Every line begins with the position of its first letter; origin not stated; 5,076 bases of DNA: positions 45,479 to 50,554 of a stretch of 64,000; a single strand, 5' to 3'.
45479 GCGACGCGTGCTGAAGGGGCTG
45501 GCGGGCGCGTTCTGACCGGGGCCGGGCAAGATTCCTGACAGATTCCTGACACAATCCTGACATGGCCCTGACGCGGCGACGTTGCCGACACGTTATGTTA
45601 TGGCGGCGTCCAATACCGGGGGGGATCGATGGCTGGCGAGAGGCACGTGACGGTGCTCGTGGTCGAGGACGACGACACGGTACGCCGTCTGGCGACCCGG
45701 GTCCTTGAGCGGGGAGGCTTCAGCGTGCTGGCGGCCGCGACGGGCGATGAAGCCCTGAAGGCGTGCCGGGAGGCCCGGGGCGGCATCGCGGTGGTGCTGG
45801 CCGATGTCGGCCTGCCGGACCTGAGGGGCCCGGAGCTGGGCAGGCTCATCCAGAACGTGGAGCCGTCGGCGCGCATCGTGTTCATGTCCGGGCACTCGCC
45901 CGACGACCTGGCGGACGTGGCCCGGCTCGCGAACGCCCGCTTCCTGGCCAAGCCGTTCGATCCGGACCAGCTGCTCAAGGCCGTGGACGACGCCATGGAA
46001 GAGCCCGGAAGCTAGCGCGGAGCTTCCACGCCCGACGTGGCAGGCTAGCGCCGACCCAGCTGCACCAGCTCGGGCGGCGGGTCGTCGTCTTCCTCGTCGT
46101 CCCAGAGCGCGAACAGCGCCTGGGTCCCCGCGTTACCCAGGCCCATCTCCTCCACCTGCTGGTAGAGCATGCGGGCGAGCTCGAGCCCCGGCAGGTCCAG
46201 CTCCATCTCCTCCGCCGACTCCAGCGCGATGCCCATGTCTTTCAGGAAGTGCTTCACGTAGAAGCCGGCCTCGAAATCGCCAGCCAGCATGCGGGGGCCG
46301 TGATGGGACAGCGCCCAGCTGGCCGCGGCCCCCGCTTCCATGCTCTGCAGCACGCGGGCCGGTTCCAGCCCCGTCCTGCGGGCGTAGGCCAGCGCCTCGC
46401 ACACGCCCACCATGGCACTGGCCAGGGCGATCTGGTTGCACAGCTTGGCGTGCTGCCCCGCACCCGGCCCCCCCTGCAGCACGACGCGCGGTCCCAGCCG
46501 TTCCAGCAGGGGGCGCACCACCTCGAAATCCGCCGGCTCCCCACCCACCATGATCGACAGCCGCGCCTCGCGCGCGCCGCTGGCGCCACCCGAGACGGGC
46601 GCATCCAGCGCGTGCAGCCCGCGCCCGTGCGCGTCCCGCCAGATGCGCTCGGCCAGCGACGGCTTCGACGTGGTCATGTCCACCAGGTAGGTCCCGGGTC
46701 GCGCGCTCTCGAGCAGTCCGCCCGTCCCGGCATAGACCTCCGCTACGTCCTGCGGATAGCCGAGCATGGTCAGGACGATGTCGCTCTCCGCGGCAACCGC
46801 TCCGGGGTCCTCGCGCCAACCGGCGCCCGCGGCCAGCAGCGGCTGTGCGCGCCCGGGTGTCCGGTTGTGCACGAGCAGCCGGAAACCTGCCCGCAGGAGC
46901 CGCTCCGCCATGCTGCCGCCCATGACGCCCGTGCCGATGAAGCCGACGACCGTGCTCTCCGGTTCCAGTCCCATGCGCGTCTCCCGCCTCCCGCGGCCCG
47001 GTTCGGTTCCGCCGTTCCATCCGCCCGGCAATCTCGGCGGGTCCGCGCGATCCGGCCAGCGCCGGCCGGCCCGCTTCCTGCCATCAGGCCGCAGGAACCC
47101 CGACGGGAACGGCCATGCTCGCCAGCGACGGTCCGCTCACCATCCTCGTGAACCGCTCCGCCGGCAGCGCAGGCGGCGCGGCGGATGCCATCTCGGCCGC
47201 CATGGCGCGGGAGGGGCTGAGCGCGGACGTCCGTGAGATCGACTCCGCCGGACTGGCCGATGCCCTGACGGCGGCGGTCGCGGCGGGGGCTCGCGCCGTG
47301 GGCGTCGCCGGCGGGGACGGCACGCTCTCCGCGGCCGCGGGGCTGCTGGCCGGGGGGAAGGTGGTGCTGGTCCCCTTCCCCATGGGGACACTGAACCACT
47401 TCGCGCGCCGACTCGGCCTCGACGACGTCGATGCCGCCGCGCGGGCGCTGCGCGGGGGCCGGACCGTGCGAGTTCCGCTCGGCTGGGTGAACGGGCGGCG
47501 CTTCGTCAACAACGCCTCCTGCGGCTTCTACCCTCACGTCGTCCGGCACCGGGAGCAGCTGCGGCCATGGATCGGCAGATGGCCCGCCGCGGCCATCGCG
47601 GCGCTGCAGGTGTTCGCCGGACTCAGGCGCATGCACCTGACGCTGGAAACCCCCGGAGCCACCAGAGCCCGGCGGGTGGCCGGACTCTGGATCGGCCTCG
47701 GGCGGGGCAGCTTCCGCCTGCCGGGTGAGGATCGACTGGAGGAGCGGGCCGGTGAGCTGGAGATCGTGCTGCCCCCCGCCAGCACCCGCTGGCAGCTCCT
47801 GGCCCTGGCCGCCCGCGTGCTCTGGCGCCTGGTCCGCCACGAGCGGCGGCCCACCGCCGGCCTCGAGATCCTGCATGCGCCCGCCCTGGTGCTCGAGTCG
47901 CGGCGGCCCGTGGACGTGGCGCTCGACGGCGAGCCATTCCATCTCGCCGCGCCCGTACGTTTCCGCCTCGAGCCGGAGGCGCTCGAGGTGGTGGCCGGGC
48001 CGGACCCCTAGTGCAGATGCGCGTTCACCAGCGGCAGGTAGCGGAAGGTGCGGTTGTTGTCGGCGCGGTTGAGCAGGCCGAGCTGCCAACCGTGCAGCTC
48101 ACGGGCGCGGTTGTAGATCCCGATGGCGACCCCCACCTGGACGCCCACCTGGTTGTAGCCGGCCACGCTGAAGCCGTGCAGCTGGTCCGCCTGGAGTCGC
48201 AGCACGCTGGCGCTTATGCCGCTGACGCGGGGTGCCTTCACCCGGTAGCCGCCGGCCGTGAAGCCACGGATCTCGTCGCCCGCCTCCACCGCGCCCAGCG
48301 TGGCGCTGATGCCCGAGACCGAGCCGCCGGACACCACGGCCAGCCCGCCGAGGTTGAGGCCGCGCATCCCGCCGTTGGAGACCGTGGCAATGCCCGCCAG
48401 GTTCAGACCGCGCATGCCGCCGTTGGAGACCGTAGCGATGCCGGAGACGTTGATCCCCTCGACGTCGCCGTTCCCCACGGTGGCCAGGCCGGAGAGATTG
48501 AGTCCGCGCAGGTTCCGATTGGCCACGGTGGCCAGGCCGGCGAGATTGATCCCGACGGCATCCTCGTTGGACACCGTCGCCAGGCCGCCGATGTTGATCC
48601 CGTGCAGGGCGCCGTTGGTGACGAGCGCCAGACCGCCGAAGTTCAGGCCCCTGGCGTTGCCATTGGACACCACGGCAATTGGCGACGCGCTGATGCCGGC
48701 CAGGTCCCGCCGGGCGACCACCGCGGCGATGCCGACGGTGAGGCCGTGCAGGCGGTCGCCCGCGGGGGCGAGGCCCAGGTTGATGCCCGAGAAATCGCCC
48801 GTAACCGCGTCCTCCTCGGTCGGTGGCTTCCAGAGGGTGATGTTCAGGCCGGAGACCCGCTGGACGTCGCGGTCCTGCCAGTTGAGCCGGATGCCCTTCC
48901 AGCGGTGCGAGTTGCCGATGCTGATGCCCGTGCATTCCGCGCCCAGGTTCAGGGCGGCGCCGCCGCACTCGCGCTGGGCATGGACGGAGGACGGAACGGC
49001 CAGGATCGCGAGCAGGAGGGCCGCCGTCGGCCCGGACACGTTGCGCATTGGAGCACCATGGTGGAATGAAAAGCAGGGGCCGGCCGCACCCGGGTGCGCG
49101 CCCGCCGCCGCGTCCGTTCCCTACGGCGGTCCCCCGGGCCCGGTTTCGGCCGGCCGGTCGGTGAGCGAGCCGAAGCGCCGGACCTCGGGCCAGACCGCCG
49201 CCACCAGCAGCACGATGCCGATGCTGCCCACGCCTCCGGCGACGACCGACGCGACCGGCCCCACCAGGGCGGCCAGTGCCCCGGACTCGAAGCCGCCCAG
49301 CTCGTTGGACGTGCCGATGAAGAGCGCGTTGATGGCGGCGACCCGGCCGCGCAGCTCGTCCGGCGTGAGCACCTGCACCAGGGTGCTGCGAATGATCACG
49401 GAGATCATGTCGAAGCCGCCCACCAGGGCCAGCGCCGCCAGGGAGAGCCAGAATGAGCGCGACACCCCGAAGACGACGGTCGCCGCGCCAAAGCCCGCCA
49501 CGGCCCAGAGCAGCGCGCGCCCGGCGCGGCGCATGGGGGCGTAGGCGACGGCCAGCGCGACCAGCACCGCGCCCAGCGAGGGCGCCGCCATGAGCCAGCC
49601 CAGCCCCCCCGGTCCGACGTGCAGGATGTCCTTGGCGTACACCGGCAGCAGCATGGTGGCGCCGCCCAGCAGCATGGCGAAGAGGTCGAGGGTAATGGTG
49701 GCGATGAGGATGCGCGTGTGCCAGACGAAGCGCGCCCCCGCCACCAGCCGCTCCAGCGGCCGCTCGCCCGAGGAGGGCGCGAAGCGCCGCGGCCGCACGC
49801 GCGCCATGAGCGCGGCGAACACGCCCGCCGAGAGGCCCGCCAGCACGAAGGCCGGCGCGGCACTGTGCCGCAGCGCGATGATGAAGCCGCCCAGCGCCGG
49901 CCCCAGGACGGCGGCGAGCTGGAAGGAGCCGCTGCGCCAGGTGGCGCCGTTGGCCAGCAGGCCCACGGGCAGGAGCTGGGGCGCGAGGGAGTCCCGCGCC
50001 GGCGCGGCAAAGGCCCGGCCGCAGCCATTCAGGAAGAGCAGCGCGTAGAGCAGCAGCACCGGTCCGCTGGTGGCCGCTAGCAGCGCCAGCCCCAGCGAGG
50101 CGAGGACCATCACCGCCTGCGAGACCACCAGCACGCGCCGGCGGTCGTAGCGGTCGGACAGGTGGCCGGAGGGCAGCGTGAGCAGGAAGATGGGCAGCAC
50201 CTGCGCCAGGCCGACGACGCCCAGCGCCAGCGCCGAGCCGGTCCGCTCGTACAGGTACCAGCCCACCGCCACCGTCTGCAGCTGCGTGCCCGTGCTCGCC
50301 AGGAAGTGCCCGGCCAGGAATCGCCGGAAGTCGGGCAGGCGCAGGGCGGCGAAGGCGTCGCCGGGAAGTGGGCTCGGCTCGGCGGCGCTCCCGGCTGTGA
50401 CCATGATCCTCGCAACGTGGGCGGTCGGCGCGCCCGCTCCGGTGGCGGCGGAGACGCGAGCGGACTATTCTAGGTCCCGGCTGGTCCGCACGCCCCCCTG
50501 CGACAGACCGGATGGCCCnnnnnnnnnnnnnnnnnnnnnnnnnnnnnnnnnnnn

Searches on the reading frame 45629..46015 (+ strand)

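Call 87: search_protein_families(library=pfam, max_evalue=0.000001, proteins=[window:45629-46015:+])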
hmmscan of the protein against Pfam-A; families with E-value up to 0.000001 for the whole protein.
window:45629-46015:+ (128 aa): 1 family
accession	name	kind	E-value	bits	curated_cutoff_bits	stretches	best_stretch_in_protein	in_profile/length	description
PF00072.30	Response_reg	-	2.2e-21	76.6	30.2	1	9-119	1-110/111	Response regulator receiver domain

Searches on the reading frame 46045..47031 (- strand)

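Call 87: search_protein_families(library=pfam, max_evalue=0.000001, proteins=[window:46045-47031:-])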
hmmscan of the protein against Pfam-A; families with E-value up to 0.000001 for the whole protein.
window:46045-47031:- (328 aa): 3 families
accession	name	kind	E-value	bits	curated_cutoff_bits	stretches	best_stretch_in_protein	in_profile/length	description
PF03446.21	NAD_binding_2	-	9.5e-49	165.9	21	1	29-186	2-159/161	NAD binding domain of 6-phosphogluconate dehydrogenase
PF14833.11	NAD_binding_11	-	1.9e-33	115.8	30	1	190-308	1-120/122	NAD-binding of NADP-dependent 3-hydroxyisobutyrate dehydrogenase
PF03807.23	F420_oxidored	-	5.6e-08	33.7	21.6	1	29-120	2-92/94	NADP oxidoreductase coenzyme F420-dependent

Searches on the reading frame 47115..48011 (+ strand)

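Call 87: search_protein_families(library=pfam, max_evalue=0.000001, proteins=[window:47115-48011:+])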
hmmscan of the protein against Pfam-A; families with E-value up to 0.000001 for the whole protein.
window:47115-48011:+ (298 aa): 1 family
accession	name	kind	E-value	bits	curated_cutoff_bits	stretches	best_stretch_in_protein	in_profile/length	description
PF00781.29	DAGK_cat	-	6.3e-16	58.5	23.6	1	8-123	2-123/125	Diacylglycerol kinase catalytic domain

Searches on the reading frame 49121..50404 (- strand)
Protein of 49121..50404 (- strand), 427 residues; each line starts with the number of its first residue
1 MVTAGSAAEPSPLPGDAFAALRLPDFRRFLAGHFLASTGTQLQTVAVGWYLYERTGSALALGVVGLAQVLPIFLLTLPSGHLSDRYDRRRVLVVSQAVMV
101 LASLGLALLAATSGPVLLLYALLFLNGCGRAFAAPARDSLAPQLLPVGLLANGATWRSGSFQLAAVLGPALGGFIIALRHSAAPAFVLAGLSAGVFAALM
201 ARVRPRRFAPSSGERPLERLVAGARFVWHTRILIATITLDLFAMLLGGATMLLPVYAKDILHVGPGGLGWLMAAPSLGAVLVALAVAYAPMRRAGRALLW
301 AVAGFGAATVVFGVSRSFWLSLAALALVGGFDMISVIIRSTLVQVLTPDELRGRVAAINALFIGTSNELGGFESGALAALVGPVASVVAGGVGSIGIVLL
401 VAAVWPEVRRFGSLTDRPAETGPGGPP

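Call 87: search_protein_families(library=pfam, max_evalue=0.000001, proteins=[window:49121-50404:-])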
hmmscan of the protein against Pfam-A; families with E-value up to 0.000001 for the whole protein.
window:49121-50404:- (427 aa): 2 families
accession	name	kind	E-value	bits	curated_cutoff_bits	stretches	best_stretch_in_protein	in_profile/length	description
PF05977.19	MFS_3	-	5.9e-36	124.4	27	1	17-393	3-382/524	Transmembrane secretion effector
PF07690.21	MFS_1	-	2.1e-35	122.7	33.4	1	30-363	2-339/347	Major Facilitator Superfamily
